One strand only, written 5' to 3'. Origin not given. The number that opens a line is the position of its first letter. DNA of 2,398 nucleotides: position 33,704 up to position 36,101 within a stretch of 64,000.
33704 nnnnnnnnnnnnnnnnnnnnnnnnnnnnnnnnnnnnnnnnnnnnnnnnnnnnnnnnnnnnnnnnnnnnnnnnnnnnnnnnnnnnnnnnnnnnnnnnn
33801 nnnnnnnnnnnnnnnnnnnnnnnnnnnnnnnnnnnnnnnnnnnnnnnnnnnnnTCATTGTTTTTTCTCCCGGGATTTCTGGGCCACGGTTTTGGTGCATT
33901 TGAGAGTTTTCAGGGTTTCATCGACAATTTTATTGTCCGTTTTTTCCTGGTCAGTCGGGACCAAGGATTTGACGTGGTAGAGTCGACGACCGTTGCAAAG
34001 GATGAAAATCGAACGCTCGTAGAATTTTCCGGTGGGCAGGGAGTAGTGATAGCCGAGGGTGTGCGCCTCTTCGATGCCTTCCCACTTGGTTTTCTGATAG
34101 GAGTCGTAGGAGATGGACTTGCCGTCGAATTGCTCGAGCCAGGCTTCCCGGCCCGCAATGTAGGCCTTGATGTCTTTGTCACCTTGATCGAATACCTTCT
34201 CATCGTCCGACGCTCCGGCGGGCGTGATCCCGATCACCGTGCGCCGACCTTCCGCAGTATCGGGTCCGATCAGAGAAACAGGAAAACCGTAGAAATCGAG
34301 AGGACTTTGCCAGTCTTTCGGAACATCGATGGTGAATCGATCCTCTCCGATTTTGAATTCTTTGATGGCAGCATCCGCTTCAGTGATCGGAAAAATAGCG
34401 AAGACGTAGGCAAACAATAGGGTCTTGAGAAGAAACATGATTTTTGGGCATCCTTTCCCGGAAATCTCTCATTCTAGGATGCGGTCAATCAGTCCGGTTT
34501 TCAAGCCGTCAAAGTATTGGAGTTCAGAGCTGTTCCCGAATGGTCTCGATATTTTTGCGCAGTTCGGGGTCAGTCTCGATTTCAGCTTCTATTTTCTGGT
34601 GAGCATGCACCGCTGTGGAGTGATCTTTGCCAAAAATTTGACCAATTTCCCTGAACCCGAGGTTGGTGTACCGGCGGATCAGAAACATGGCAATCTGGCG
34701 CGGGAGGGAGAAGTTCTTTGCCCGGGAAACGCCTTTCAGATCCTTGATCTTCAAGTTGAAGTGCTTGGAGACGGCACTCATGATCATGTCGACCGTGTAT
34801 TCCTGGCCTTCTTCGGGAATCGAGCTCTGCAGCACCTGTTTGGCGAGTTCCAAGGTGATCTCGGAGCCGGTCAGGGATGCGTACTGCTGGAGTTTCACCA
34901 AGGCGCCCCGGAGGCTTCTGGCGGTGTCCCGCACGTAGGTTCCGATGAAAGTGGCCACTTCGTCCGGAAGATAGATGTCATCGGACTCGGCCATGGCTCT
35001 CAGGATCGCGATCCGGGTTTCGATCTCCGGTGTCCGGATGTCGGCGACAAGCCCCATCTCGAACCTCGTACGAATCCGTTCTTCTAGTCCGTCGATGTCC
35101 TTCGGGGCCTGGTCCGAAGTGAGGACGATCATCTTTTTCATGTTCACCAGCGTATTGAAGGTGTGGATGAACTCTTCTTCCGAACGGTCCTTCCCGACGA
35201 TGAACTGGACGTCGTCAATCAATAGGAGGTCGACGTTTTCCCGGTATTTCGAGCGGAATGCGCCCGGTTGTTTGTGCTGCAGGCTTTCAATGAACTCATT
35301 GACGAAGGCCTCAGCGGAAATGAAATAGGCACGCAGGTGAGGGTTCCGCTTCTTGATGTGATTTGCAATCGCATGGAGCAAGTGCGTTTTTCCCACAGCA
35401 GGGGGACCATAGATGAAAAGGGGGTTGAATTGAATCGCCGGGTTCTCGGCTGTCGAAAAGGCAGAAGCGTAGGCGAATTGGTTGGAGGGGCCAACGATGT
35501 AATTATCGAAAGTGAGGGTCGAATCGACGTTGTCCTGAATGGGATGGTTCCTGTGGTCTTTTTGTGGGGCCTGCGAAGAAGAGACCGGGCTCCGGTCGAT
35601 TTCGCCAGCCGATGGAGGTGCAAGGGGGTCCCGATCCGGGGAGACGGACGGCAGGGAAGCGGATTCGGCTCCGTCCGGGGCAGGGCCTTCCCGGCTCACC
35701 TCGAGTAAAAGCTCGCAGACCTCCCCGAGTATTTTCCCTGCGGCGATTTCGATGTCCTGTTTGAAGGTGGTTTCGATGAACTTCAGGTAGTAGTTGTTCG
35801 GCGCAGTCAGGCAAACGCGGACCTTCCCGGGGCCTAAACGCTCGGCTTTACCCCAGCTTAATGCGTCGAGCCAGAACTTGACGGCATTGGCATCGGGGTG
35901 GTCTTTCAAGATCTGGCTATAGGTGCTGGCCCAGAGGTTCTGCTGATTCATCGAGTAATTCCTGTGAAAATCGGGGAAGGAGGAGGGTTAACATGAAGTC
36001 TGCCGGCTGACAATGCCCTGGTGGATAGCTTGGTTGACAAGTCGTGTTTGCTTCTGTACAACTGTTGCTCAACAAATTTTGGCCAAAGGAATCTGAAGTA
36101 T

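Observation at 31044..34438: Two-gene secreted module of unknown function inserted between dnaA and dnaN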

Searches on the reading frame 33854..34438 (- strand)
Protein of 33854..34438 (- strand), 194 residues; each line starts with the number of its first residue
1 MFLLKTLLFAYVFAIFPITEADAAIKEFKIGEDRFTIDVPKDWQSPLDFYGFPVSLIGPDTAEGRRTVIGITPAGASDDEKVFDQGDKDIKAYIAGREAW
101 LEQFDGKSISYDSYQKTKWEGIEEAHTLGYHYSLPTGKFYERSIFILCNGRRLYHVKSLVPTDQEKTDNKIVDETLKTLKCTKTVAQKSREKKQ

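Call 3: search_protein_families(library=pfam, proteins=[window:33854-34438:-], max_evalue=1)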
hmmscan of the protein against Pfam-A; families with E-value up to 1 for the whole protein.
window:33854-34438:- (194 aa): 0 families

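Call 4: search_protein_families(library=ncbifam, proteins=[window:33854-34438:-], max_evalue=1)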
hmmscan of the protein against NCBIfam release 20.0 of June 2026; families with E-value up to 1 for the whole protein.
window:33854-34438:- (194 aa): 1 family
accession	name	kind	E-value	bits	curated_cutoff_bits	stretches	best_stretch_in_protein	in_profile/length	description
TIGR02919.1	TIGR02919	equivalog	0.029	13.1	338.3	1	123-164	264-305/438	accessory Sec system glycosylation chaperone GtfB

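Call 8: find_homologous_proteins(query=window:33854-34438:-)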
Query window:33854-34438:- (194 aa): 16 proteins with E <= 0.001 among 120 candidates.
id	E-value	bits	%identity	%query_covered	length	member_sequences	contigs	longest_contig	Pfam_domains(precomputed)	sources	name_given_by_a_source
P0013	3.6e-127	439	100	100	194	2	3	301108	-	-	-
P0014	7.4e-114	396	89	100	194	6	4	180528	-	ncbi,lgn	-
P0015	3.7e-113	393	88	100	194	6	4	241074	-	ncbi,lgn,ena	-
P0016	7.0e-113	392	87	100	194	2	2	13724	-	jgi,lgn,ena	-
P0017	1.4e-112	391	87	100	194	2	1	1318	-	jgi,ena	jgi:hypothetical protein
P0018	4.1e-102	357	81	100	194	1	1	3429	-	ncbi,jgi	jgi:hypothetical protein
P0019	2.3e-100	352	79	98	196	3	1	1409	-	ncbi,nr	ncbi:hypothetical protein EB061_11665, partial [bacterium]|nr:hypothetical protein [bacterium]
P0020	3.9e-97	341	75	100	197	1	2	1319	-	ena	-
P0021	1.4e-88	313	71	98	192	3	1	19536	-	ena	-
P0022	9.9e-84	297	73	90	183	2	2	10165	-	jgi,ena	-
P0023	8.4e-82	291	71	90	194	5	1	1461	-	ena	-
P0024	2.4e-77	276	61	99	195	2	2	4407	-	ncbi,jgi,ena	jgi:hypothetical protein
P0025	1.1e-70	255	56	99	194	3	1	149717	-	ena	-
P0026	3.2e-68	247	55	94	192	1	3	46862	-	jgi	jgi:hypothetical protein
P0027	7.0e-59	216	54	94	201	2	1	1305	-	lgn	-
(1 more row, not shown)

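Call 24: predict_structure(alignment_id=A2)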
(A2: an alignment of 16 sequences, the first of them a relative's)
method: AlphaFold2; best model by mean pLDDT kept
length: 194 residues; sequences in the alignment: 16
mean_pLDDT: 81.8   pTM: 0.74
mean pLDDT of the five models: 81.8, 80.3, 80.2, 78.1, 77.9
residues with pLDDT >= 90: 88; 70-90: 66; 50-70: 29; < 50: 11
segments of 3 or more residues with pLDDT < 50: 186-194
pLDDT, mean of each block of 10 residues (from residue 1): 69 60 77 88 89 91 90 68 65 86 95 91 90 95 86 85 91 94 59 42
secondary structure, 60 per line:
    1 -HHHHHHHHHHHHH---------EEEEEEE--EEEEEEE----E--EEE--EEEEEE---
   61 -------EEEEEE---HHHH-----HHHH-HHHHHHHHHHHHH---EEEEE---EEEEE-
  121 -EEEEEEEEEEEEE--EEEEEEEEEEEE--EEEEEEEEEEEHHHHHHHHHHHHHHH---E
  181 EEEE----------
elements in order: H2-14 E24-30 E33-39 E47-49 E52-57 E68-73 H77-80 H86-89 H91-103 E107-111 E115-119 E122-134 E137-148 E151-161 H162-176 E180-184

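Call 28: fold_search(model_id=the predicted structure, library=pdb)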
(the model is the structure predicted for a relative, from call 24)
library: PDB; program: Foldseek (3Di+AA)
matches with E <= 10: 1593; with E <= 0.001: 35
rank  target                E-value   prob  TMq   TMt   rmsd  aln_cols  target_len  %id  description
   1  3lyd_A                1.2e-06  1.00  0.51  0.61   9.8       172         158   16  Crystal structure of Putative uncharacterized protein from Jonesia denitrificans (released 2010-03-09)
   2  3lyd_B                1.6e-06  1.00  0.52  0.61   4.4       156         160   15  Crystal structure of Putative uncharacterized protein from Jonesia denitrificans (released 2010-03-09)
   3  9grx_0                3.3e-06  1.00  0.53  0.64   4.9       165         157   13  NDH-PSI-LHCI supercomplex from S. oleracea (released 2025-02-12)
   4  8z9d_P                5.8e-06  1.00  0.51  0.52   6.3       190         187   14  cryo-EM structure of PSII-LHCII megacomplex from spinach (released 2024-11-13)
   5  2xb3                  6.4e-06  1.00  0.51  0.61   5.0       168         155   11  The Structure of Cyanobacterial PsbP (released 2010-08-25)
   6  1v2b_B                1.0e-05  1.00  0.50  0.61   5.0       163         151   15  Crystal Structure of PsbP Protein in the Oxygen-Evolving Complex of Photosystem II from Higher Plants (released 2004-05-18)
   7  6xrf_H                1.5e-05  1.00  0.47  0.62   8.6       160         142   14  EagT6 Tse6 NT complex (released 2020-12-30)
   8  1v2b_A                1.5e-05  1.00  0.49  0.60   4.9       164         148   15  Crystal Structure of PsbP Protein in the Oxygen-Evolving Complex of Photosystem II from Higher Plants (released 2004-05-18)
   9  9gnw_P                1.6e-05  1.00  0.50  0.52   6.1       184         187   13  Universal PSII assembly intermediate (released 2025-09-17)
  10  2vu4                  2.5e-05  1.00  0.49  0.61   5.1       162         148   14  Structure of PsbP protein from Spinacia oleracea at 1.98 A resolution (released 2009-07-21)
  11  6xrf_G                2.6e-05  1.00  0.47  0.62   8.7       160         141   14  EagT6 Tse6 NT complex (released 2020-12-30)
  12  6xrf_A                2.8e-05  1.00  0.43  0.56   8.8       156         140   14  EagT6 Tse6 NT complex (released 2020-12-30)
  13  2lnj_MODEL_1_A        3.0e-05  1.00  0.54  0.60   4.6       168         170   12  Solution Structure of Cyanobacterial PsbP (CyanoP) from Synechocystis sp. PCC 6803 (released 2012-06-06)
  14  6kac_P                3.1e-05  1.00  0.52  0.53   5.7       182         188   12  Cryo-EM structure of the C2S2-type PSII-LHCII supercomplex from Chlamydomonas reihardtii (released 2019-10-23)
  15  8bd3_F1               4.1e-05  1.00  0.48  0.50   6.4       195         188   14  Cryo-EM structure of the Photosystem II - LHCII supercomplex from Chlorella ohadi (released 2023-08-09)
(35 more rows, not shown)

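Call 32: search_solved_structures(query=A2, max_evalue=10)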
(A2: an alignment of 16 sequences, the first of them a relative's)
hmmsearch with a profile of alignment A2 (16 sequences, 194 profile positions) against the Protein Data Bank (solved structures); distinct sequences matched with E-value up to 10: 1.
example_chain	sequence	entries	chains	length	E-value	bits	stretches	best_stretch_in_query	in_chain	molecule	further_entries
4eag_A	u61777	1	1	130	0.23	14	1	119-174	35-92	EG:132E8.2 protein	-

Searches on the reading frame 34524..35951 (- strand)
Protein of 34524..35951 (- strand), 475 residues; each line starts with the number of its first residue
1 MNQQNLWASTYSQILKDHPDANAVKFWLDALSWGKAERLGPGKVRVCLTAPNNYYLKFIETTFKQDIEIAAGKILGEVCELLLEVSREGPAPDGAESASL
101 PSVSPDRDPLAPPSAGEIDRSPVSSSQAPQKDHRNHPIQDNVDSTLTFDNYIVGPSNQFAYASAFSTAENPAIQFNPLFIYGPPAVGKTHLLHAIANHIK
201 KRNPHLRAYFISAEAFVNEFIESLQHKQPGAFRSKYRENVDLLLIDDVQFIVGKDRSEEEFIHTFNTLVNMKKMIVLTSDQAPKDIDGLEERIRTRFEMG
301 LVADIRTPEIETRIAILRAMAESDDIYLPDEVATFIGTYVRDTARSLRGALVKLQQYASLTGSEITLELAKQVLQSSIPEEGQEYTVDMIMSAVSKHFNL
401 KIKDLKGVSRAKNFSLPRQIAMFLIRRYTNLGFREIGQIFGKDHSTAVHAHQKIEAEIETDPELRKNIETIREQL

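Call 89: find_related_loci(query=window:34524-35951:-, collection=genome_contigs, flank=9000)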
Query window:34524-35951:- (475 aa) in genome_contigs; peptide patterns used: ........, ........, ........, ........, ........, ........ (x = any residue, [..] = any of these).
111 stretches matched a pattern; 4 encode a relative of the query (tblastn E <= 1e-3); 4 distinct loci.
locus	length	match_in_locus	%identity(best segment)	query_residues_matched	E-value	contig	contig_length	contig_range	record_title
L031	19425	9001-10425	92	1-475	0e+0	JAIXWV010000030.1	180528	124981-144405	MAG: Proteobacteria bacterium isolate D4_MAG_00031 pond_D4_MAG_00031_000000000001, whole genome shotgun sequence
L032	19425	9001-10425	91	1-475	0e+0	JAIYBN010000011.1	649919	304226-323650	MAG: Proteobacteria bacterium isolate E1_MAG_00048 pond_E1_MAG_00048_000000000006, whole genome shotgun sequence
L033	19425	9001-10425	91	1-475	0e+0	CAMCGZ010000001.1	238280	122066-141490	MAG: Bdellovibrio sp. ZAP7 isolate MsE-30jul19-120 genome assembly, contig: MsE-30jul19-C34, whole genome shotgun sequen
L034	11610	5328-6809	68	1-474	0e+0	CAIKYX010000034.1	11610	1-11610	MAG: Oligoflexia bacterium isolate VK_bin-3925 genome assembly, contig: bin-3925:034/278, whole genome shotgun sequence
